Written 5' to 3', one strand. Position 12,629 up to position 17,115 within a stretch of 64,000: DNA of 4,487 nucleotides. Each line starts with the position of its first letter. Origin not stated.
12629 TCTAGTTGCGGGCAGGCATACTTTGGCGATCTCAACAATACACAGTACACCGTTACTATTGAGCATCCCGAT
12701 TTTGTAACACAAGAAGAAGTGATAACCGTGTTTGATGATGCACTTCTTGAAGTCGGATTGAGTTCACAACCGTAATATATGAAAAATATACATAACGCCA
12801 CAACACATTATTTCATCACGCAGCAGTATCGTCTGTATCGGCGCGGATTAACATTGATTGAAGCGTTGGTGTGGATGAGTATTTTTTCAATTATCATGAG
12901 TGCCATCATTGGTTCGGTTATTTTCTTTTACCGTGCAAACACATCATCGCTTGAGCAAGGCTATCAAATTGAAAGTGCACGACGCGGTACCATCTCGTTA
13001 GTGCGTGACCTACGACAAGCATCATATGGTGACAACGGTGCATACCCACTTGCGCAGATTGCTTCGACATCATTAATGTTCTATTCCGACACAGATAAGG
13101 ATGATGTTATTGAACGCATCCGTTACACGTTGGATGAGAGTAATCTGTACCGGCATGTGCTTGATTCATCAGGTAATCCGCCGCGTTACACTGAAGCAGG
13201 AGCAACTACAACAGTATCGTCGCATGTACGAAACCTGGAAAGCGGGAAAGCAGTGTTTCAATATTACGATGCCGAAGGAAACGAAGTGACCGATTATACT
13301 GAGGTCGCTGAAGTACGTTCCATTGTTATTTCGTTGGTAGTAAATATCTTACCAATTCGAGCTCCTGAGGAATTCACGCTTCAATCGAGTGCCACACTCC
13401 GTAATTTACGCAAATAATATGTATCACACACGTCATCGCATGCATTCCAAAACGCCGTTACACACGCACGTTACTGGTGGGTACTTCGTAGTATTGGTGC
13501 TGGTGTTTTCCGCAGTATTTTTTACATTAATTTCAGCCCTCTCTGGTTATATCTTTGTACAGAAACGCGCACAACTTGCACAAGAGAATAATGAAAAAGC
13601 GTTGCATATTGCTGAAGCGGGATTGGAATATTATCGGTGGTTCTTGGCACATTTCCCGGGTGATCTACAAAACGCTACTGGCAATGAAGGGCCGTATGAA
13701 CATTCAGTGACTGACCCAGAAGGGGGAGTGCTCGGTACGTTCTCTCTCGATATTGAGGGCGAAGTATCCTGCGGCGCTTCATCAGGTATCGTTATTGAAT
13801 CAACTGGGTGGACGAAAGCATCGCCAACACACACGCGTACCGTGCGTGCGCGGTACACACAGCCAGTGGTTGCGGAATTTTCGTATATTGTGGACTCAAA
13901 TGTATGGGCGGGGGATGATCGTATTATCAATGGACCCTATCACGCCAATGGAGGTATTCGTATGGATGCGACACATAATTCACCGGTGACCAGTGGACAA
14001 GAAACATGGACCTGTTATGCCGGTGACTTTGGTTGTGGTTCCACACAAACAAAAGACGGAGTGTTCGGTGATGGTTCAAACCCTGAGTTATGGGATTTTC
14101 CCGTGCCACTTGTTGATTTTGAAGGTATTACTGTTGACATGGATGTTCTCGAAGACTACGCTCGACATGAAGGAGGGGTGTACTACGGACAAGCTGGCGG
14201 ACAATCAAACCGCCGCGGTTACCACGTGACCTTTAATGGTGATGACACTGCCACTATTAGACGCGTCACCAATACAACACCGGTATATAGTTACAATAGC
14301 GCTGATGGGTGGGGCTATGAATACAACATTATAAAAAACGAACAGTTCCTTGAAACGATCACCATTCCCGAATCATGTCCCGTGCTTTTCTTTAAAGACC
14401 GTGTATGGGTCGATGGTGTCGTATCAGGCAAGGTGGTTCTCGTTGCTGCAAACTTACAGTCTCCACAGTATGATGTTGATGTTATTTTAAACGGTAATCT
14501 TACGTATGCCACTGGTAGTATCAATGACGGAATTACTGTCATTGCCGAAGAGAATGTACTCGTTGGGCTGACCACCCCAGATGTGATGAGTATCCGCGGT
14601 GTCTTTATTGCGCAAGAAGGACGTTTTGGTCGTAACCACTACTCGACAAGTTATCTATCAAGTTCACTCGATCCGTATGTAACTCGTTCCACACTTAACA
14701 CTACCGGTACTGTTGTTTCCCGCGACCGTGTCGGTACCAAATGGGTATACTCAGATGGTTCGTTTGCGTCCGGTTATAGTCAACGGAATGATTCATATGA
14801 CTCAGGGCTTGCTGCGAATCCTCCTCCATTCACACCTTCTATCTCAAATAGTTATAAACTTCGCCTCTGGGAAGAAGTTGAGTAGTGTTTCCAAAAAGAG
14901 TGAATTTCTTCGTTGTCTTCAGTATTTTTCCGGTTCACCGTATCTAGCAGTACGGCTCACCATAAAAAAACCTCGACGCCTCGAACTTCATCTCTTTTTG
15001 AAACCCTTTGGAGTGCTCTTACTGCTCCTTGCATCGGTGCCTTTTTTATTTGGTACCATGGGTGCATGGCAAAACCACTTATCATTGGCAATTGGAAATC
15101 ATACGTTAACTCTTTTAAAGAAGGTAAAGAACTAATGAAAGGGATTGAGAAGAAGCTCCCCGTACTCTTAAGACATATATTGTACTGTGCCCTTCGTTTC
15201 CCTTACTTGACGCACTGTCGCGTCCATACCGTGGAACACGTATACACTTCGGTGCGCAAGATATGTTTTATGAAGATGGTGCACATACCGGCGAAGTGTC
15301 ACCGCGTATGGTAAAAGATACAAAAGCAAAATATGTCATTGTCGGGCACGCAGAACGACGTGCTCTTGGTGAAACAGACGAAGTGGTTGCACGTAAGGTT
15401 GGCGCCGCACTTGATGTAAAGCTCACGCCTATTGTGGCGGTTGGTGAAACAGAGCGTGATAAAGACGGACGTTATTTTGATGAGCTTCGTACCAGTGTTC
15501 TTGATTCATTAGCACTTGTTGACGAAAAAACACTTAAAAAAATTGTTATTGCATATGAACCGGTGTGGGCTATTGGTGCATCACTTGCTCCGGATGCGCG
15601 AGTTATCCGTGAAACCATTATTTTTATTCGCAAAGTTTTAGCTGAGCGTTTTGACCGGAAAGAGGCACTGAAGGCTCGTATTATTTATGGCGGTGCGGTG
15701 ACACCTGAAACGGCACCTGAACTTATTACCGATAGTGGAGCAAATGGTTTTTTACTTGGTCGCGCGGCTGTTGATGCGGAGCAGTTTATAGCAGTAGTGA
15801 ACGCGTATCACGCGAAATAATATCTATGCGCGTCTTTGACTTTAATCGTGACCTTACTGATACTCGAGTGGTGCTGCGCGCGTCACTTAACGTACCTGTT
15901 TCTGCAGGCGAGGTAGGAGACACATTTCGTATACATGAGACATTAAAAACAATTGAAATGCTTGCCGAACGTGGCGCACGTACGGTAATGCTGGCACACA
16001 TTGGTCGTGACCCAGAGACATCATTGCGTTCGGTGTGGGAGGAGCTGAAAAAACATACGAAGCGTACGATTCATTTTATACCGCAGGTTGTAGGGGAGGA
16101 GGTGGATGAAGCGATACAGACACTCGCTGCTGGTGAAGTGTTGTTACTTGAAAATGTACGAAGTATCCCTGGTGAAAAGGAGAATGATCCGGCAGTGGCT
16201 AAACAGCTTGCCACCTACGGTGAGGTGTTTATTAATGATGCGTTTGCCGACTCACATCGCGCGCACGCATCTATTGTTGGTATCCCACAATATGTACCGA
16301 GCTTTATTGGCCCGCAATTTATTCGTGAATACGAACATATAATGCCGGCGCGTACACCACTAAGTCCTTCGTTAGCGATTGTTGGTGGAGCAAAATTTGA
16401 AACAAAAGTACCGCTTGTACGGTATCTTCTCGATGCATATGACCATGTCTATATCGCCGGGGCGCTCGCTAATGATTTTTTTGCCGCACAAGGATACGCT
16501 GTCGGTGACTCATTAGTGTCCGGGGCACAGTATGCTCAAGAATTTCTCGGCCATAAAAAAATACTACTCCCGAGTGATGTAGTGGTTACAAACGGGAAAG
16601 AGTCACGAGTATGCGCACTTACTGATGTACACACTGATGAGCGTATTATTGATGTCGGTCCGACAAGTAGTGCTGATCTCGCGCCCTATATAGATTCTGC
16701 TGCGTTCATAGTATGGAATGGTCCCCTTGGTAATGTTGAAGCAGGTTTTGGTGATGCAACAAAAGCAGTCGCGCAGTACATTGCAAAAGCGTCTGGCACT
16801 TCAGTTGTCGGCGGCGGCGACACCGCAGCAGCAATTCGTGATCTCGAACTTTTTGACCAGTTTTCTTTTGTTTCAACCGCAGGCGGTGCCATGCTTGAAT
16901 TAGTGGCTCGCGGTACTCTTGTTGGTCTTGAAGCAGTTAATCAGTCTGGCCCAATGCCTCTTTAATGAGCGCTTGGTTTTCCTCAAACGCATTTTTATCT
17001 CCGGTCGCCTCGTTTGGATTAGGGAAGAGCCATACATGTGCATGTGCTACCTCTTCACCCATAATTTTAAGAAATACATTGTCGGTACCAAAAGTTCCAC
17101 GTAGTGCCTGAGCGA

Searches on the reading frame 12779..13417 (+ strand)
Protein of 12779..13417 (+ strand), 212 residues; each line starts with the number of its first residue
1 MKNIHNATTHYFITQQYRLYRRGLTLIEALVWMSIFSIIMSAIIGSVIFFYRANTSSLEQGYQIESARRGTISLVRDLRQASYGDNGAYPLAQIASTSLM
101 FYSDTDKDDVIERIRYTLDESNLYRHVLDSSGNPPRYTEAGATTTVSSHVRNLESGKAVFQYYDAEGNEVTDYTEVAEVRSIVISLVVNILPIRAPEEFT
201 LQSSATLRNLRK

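Call 49: search_protein_families(library=pfam, proteins=[window:12779-13417:+], max_evalue=0.0001)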
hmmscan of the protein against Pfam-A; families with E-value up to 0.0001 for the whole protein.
window:12779-13417:+ (212 aa): 1 family
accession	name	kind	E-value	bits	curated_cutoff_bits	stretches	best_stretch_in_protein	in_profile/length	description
PF07963.17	N_methyl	-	3.8e-05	23.5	21.2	1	20-43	3-26/27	Prokaryotic N-terminal methylation motif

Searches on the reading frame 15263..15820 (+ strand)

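Call 49: search_protein_families(library=pfam, proteins=[window:15263-15820:+], max_evalue=0.0001)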
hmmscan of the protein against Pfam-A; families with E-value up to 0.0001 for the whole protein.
window:15263-15820:+ (185 aa): 1 family
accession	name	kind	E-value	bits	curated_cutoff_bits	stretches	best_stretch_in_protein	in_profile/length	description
PF00121.24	TIM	-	4.8e-53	180.6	20.1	1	3-181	65-244/245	Triosephosphate isomerase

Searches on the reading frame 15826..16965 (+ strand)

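Call 49: search_protein_families(library=pfam, proteins=[window:15826-16965:+], max_evalue=0.0001)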
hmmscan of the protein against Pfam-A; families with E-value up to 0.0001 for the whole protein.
window:15826-16965:+ (379 aa): 1 family
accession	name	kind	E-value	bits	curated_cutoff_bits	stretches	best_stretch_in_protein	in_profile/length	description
PF00162.24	PGK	-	5.5e-104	348.6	27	1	9-360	5-376/379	Phosphoglycerate kinase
